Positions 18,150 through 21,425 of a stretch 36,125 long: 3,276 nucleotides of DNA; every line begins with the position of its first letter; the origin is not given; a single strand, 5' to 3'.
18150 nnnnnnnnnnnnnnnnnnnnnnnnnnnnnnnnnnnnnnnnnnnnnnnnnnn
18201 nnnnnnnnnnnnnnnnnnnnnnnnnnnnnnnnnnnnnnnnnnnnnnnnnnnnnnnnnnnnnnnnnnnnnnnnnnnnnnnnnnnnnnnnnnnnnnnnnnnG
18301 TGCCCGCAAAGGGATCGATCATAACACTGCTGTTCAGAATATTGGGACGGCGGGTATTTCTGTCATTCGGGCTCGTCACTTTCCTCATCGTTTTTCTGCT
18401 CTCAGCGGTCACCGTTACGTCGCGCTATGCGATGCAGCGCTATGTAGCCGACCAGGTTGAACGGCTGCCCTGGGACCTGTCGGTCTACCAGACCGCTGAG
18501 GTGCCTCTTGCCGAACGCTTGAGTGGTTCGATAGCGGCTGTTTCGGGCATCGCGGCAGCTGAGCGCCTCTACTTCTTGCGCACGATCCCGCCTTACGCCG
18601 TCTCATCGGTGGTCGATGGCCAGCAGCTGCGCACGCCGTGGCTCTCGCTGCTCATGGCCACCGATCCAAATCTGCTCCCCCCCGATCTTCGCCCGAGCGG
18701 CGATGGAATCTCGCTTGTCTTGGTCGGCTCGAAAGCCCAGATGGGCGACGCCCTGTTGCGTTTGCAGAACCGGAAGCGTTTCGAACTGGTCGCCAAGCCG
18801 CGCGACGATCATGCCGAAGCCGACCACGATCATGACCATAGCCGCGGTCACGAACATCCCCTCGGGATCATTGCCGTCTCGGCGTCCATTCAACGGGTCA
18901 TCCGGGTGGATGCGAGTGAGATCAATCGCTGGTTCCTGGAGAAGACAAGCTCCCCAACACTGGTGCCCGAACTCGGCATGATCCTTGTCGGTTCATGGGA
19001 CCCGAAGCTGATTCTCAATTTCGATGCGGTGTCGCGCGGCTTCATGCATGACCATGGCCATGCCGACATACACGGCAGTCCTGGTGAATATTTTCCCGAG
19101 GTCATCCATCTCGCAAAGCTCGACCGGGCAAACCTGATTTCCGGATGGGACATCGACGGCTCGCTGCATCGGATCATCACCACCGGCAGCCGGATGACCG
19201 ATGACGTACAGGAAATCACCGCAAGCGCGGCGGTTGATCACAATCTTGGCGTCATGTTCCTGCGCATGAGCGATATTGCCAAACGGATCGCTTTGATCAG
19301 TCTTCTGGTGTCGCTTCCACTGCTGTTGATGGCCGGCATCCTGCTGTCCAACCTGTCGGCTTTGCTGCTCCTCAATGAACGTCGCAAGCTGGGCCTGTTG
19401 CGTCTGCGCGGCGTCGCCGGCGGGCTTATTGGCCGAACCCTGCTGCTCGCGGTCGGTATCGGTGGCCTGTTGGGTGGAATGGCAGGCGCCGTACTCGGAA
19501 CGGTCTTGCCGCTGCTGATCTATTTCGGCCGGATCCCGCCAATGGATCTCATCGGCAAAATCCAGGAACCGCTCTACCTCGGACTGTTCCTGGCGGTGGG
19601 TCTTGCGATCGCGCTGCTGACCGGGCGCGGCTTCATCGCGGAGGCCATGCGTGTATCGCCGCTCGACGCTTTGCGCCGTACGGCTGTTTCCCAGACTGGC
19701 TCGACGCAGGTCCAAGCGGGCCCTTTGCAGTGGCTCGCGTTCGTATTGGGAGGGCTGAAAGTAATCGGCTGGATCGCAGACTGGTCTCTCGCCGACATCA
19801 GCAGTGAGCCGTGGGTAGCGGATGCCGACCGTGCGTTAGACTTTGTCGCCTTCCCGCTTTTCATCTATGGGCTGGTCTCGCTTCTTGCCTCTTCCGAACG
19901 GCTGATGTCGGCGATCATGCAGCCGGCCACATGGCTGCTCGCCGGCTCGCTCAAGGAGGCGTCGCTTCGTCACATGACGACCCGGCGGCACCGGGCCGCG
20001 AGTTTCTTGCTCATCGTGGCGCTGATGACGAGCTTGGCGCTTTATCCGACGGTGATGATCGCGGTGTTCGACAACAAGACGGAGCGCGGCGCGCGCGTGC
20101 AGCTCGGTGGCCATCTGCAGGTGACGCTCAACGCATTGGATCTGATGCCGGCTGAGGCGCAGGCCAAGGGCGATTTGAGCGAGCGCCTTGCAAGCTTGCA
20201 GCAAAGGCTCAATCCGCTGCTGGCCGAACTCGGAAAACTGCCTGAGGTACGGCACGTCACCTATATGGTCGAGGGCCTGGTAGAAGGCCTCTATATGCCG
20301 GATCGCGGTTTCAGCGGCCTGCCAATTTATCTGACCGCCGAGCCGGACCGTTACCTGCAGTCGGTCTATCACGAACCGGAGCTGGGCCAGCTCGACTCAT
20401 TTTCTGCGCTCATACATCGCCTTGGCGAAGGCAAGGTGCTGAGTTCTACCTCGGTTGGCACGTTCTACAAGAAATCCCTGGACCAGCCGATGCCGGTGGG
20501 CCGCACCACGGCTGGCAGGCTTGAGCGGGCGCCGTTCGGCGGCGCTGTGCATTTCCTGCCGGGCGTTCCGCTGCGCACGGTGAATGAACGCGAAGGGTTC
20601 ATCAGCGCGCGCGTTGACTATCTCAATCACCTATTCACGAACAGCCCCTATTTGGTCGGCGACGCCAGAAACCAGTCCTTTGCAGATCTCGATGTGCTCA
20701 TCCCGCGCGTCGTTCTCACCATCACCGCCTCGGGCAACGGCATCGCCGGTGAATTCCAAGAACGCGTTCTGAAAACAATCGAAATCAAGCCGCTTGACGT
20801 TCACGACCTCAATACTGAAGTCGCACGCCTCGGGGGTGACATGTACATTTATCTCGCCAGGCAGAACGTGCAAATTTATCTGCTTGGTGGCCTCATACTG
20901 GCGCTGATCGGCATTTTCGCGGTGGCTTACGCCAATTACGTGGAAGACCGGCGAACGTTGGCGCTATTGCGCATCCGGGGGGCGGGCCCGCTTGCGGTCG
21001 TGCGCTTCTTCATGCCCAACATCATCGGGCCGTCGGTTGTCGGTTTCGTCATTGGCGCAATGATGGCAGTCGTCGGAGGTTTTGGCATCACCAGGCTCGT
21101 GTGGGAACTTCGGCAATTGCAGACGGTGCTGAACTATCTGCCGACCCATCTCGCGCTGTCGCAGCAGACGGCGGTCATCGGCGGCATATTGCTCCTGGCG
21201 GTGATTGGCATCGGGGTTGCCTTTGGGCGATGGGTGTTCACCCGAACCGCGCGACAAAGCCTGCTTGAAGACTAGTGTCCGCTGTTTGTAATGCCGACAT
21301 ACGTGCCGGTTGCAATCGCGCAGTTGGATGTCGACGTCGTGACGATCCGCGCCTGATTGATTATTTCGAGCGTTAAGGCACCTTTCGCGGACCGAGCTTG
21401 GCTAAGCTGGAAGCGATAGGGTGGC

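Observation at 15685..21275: Uncharacterised module: exported 604-aa protein + MacB/FtsE-type ATPase + 991-aa double-FtsX permease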

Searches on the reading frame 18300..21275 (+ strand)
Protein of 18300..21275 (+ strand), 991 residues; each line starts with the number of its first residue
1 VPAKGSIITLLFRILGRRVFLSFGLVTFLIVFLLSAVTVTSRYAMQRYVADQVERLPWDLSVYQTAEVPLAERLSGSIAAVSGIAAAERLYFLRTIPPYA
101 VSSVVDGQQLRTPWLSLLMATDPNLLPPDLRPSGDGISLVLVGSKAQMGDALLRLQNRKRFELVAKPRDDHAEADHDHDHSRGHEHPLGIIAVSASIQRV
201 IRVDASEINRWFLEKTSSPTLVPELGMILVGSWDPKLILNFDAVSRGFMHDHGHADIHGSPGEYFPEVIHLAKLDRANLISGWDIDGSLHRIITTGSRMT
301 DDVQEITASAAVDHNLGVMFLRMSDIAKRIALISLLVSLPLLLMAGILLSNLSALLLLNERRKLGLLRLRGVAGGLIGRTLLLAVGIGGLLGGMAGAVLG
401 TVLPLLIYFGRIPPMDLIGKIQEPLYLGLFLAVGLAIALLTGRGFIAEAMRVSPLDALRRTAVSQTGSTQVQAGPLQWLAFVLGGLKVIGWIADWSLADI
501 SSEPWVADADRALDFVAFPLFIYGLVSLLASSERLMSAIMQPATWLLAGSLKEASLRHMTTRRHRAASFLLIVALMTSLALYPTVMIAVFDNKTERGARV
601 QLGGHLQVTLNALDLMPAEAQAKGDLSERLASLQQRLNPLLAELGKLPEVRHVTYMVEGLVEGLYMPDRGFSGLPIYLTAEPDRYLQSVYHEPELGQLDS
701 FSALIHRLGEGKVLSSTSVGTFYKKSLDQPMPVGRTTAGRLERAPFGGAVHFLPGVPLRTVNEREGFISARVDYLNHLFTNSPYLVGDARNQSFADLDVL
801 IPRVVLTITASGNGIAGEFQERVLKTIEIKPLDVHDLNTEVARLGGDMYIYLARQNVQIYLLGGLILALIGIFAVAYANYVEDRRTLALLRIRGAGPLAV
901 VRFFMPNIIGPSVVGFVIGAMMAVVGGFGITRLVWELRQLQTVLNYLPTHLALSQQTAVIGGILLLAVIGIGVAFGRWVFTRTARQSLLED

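Call 4: search_protein_families(library=pfam, proteins=[window:18300-21275:+], max_evalue=0.1)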
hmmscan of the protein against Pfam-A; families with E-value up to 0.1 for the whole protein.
window:18300-21275:+ (991 aa): 1 family
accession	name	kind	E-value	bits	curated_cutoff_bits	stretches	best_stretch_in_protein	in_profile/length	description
PF02687.27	FtsX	-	0.015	15.8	25.5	1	861-974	4-111/120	FtsX-like permease C-terminal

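Call 5: search_protein_families(library=ncbifam, proteins=[window:18300-21275:+], max_evalue=0.1)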
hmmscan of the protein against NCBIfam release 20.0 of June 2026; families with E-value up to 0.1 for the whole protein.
window:18300-21275:+ (991 aa): 0 families

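Call 31: find_homologous_proteins(query=window:18300-21275:+)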
Query window:18300-21275:+ (991 aa): 159 proteins with E <= 0.001 among 8000 candidates; the best 120 are listed.
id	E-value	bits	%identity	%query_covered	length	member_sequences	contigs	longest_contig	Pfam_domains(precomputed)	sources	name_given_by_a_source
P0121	0.0e+0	2049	94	100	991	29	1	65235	-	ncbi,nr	ncbi:MAG TPA: hypothetical protein VFK79_06820 [Xanthobacteraceae bacterium]|nr:hypothetical protein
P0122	0.0e+0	1784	81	100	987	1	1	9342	PF02687.28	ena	-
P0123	0.0e+0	1680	76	100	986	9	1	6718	PF02687.28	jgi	jgi:hypothetical protein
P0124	0.0e+0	1566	70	100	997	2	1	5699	PF02687.28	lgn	-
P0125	0.0e+0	1562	71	100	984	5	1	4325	PF02687.28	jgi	jgi:hypothetical protein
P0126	0.0e+0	1538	70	99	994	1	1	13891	PF02687.28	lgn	-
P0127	0.0e+0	1507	69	99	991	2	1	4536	PF02687.28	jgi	-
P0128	0.0e+0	1494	67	100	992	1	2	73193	PF02687.28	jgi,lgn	jgi:hypothetical protein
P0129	0.0e+0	1447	65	100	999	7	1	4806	PF02687.28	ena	-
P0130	0.0e+0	1438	65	100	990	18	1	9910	PF02687.28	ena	-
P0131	0.0e+0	1435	65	99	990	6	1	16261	PF02687.28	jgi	-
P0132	0.0e+0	1435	66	99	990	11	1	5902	PF02687.28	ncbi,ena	-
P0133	0.0e+0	1434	64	99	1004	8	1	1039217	PF02687.28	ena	-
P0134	0.0e+0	1433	64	99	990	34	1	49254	PF02687.28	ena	-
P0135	0.0e+0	1430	64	99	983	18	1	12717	PF02687.28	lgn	-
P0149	0.0e+0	1371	63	99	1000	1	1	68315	PF02687.28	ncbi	-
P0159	0.0e+0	1334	60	99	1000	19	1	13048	PF02687.28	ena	-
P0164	0.0e+0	1323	61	99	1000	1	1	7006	PF02687.28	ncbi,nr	ncbi:MAG: hypothetical protein JWL62_38 [Hyphomicrobiales bacterium]|nr:hypothetical protein [Hyphom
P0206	1.5e-267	908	44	99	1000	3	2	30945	-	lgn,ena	-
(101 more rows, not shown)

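Call 55: search_solved_structures(query=A2, max_evalue=10)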
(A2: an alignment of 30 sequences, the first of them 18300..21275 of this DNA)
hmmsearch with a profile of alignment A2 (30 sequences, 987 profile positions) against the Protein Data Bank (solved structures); distinct sequences matched with E-value up to 10: 6.
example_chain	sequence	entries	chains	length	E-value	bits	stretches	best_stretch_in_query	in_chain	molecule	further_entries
9w2w_A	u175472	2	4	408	0.011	16.7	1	324-403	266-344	LolF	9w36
9w37_A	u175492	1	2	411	0.016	16.2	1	324-404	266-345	LolF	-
9w35_A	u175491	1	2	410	0.016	16.2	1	324-404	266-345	LolF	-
5nik_J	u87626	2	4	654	0.039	14.9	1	311-457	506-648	Macrolide export ATP-binding/permease protein MacB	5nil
7arh_C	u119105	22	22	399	3.8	8.3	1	328-453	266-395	Lipoprotein-releasing ABC transporter permease subunit LolC | Lipo-releasing system transmembrane protein lolC | Lipoprotein-releasing system transmembrane prot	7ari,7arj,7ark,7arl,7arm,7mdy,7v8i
7mdx_A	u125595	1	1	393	8.1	7.2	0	328-438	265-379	Lipoprotein-releasing system transmembrane protein LolC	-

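Call 57: predict_structure(alignment_id=A2)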
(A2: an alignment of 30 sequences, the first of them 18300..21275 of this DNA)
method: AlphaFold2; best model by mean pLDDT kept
length: 991 residues; sequences in the alignment: 30
mean_pLDDT: 81.7   pTM: 0.77
mean pLDDT of the five models: 81.7, 79.1, 77.9, 76.8, 75.3
residues with pLDDT >= 90: 261; 70-90: 609; 50-70: 60; < 50: 61
segments of 3 or more residues with pLDDT < 50: 169-188, 251-258, 460-468, 760-766, 769-778
pLDDT, mean of each block of 10 residues (from residue 1): 63 85 89 88 87 84 88 93 93 88 85 87 86 86 76 85 72 35 42 86 77 75 84 91 78 47 84 91 88 92 90 84 80 73 79 73 83 87 91 94 89 86 89 90 83 70 48 80 88 76 79 81 88 86 86 84 81 86 88 91 90 83 83 92 91 92 76 84 92 90 93 91 92 89 93 77 48 45 86 88 90 77 88 86 77 78 76 75 75 79 84 90 88 73 79 89 87 79 55 38
secondary structure, 60 per line:
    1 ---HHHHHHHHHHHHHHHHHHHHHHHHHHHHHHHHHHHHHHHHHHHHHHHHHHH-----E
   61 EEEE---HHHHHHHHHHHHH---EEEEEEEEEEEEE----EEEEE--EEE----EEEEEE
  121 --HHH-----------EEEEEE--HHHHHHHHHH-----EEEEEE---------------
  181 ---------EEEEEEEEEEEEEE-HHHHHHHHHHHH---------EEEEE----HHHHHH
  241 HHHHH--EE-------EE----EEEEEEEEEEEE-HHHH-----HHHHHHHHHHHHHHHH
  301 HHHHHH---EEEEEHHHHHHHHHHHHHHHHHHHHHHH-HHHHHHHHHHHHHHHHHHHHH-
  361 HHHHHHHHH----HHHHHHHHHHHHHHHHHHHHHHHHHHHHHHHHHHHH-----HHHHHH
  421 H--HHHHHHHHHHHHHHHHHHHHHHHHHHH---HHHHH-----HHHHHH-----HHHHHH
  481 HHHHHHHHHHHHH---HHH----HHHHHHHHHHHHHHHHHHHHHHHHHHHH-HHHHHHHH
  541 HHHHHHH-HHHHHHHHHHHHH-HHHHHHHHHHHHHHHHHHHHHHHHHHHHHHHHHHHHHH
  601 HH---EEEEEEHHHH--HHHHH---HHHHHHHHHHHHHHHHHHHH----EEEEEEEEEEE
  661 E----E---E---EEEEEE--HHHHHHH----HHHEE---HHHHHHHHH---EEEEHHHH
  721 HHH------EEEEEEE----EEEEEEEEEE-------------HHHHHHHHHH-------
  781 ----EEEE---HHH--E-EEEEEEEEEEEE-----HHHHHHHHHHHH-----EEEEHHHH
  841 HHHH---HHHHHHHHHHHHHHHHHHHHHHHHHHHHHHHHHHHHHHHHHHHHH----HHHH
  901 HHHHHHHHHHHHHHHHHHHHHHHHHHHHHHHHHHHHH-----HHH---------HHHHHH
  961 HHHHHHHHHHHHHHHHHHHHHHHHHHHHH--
elements in order (helices of 4 or more, strands of 3 or more residues): H4-54 E60-64 H68-80 E84-96 E101-105 E108-110 E115-120 E137-142 H145-154 E160-165 E190-203 H205-216 E226-230 H235-245 E263-274 H276-279 H285-306 E310-314 H315-337 H339-359 H361-369 H374-409 H415-421 H424-450 H454-458 H464-469 H475-493 H504-531 H533-547 H549-561 H563-602 E606-611 H612-615 H618-622 H626-645 E650-661 E674-679 H682-688 H701-709 E713-716 H717-723 E730-736 E741-750 H764-773 E785-788 E799-810 H816-827 E833-836 H837-844 H848-892 H897-937 H955-989

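Call 59: fold_search(model_id=the predicted structure, library=pdb)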
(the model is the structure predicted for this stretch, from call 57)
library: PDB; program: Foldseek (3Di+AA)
matches with E <= 10: 250; with E <= 0.001: 133
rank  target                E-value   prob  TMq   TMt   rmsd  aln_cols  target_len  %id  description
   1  9ge6_A                2.8e-16  1.00  0.39  0.46  14.4      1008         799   12  Structure of E. coli YbbAP (released 2025-05-28)
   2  9ge7_A                2.7e-14  1.00  0.40  0.46  11.8      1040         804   13  Structure of E. coli YbbAP with bound ATP analogue (released 2025-05-28)
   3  8s5g_A                1.9e-11  1.00  0.31  0.44  11.9       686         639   12  BceABS nucleotide-free state (released 2025-09-03)
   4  7tcg_A                5.5e-11  1.00  0.31  0.44  11.9       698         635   12  BceAB nucleotide-free conformation (released 2022-04-06)
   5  8g3a_A                5.6e-10  1.00  0.30  0.41  12.3       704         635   12  BceAB-S nucleotide free TM state 1 (released 2023-06-21)
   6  8g4c_A                1.6e-09  1.00  0.30  0.43  12.1       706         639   13  BceABS ATPgS high res TM (released 2023-06-21)
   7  7tch_A                4.8e-09  1.00  0.36  0.52   9.3       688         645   13  BceAB E169Q variant ATP-bound conformation (released 2022-04-06)
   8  5gko_A                9.0e-09  1.00  0.25  0.35  10.2       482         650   13  Crystal structure of tripartite-type ABC transporter, MacB from Acinetobacter baumannii (released 2017-11-15)
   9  9rld_E                1.4e-08  1.00  0.19  0.38  14.0       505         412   13  LolCDE complex with Lpp lipoprotein (released 2026-01-21)
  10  9rlc_E                2.7e-08  1.00  0.28  0.58   8.4       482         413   12  LolCDE complex with Lpp lipoprotein (released 2026-01-21)
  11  7arh_E                8.0e-08  1.00  0.25  0.51   7.8       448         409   11  LolCDE in complex with lipoprotein (released 2021-04-07)
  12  5lil_A                1.1e-07  1.00  0.24  0.35   8.8       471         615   12  Structure of Aggregatibacter actinomycetemcomitans MacB bound to ATPyS (P21) (released 2017-11-15)
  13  9rli_E                1.4e-07  1.00  0.25  0.53   9.3       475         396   13  LolCDEdelta(235-252) complex with Pal lipoprotein (released 2026-01-21)
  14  5lil_B                1.4e-07  1.00  0.23  0.34   9.6       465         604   12  Structure of Aggregatibacter actinomycetemcomitans MacB bound to ATPyS (P21) (released 2017-11-15)
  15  9xro_E                4.6e-07  1.00  0.27  0.60   6.7       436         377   12  LolCDE in complex with SMT-738_3 (released 2026-03-18)
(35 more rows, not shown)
